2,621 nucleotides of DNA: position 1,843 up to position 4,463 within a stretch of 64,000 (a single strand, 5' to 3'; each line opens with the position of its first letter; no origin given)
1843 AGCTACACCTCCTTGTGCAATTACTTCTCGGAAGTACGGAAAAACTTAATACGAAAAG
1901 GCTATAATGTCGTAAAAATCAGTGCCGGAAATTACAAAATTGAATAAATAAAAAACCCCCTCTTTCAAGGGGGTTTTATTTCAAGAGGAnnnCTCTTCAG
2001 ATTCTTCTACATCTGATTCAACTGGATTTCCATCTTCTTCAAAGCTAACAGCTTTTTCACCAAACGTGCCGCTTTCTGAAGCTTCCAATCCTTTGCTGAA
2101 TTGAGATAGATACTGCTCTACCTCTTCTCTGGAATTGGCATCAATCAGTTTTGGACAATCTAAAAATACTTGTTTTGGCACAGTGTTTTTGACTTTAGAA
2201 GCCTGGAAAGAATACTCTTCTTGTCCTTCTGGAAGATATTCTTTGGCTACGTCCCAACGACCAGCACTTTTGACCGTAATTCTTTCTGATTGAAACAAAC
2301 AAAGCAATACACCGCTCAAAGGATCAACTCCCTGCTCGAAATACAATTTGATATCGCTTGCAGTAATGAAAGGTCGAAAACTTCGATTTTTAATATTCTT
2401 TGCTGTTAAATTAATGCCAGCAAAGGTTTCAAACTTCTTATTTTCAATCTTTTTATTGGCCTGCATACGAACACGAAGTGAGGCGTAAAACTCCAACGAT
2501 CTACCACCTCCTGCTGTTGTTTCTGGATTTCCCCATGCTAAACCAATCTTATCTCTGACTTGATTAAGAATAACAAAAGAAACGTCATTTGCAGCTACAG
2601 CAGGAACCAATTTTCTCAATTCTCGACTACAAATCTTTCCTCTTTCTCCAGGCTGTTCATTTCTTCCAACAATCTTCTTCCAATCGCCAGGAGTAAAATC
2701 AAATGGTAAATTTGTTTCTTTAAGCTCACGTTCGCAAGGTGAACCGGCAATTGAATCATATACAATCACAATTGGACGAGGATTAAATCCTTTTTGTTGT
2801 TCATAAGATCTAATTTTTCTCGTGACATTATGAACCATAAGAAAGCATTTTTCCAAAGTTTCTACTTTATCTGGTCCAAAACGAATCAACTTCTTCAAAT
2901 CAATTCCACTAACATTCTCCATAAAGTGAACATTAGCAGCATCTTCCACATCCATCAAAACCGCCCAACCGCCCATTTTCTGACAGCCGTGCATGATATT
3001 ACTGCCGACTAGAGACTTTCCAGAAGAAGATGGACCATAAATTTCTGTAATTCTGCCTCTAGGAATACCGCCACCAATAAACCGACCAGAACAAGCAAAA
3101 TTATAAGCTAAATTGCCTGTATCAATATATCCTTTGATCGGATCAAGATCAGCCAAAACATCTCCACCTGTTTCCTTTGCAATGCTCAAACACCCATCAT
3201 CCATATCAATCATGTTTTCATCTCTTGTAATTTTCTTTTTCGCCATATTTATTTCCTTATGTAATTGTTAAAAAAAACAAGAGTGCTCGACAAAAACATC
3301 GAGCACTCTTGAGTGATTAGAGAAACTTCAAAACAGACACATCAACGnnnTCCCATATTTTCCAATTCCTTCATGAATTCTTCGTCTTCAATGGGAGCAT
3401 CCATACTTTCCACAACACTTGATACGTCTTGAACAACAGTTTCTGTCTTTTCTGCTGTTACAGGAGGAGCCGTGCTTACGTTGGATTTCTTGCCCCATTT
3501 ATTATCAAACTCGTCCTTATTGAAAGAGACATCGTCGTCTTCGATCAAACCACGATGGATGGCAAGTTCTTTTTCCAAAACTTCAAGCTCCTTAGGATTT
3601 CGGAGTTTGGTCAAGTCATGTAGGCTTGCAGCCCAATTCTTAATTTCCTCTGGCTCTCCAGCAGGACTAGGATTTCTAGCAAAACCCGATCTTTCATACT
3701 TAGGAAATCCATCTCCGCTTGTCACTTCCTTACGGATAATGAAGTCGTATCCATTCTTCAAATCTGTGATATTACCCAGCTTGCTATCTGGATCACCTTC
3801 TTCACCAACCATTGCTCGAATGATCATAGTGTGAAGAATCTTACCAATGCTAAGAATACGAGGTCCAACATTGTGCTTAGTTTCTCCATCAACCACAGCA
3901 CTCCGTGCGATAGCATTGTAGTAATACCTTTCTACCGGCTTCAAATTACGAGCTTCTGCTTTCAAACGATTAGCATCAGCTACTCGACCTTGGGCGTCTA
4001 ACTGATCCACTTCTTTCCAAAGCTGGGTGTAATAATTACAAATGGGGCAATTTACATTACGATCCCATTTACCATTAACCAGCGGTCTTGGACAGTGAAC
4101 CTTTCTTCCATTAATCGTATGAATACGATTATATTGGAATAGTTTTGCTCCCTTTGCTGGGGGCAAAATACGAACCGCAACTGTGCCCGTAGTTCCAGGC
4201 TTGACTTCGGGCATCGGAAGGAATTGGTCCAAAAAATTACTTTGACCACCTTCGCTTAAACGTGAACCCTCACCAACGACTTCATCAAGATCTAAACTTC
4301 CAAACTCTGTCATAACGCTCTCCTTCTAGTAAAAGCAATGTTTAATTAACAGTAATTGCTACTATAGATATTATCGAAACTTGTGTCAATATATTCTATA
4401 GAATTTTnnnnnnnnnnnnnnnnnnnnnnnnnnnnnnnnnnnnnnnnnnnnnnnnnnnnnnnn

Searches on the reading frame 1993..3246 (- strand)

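Call 10: search_protein_families(library=pfam, proteins=[window:1993-3246:-], max_evalue=0.001)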
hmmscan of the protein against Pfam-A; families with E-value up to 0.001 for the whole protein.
window:1993-3246:- (418 aa): 2 families
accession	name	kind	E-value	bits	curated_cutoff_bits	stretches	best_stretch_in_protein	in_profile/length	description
PF00154.27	RecA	-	9.7e-37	127.3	27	2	197-307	155-261/262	recA bacterial DNA recombination protein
PF06745.19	ATPase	-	3.5e-06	27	26.6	1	56-122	11-79/231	KaiC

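Call 25: search_protein_families(library=phrogs, proteins=[window:1993-3246:-], max_evalue=0.001)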
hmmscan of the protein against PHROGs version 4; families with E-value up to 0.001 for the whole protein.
window:1993-3246:- (418 aa): 3 families
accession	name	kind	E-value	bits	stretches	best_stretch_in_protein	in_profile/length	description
phrog_97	-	other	2.5e-51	176.4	2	1-267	1-257/506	UvsX-like recombinase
phrog_8337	-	DNA, RNA and nucleotide metabolism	1.1e-21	78.4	1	55-271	59-253/273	DNA repair protein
phrog_9666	-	unknown function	6.2e-20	72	2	83-334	492-736/779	-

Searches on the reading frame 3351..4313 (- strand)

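Call 24: search_protein_families(library=pfam, proteins=[window:3351-4313:-], max_evalue=0.001)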
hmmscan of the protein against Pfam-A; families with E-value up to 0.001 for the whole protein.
window:3351-4313:- (321 aa): 1 family
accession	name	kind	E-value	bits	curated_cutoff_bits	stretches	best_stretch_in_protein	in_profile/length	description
PF08804.16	gp32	-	4.2e-09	37.2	26.8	1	46-245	6-196/208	gp32 DNA binding protein like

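Call 25: search_protein_families(library=phrogs, proteins=[window:3351-4313:-], max_evalue=0.001)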
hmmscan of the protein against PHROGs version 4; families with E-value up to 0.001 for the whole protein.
window:3351-4313:- (321 aa): 2 families
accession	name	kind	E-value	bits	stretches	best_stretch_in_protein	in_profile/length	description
phrog_1192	-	DNA, RNA and nucleotide metabolism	8.9e-20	72.4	1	42-306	35-290/326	single strand DNA binding protein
phrog_224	-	DNA, RNA and nucleotide metabolism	7.9e-11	43.4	1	88-283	92-282/318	single strand DNA binding protein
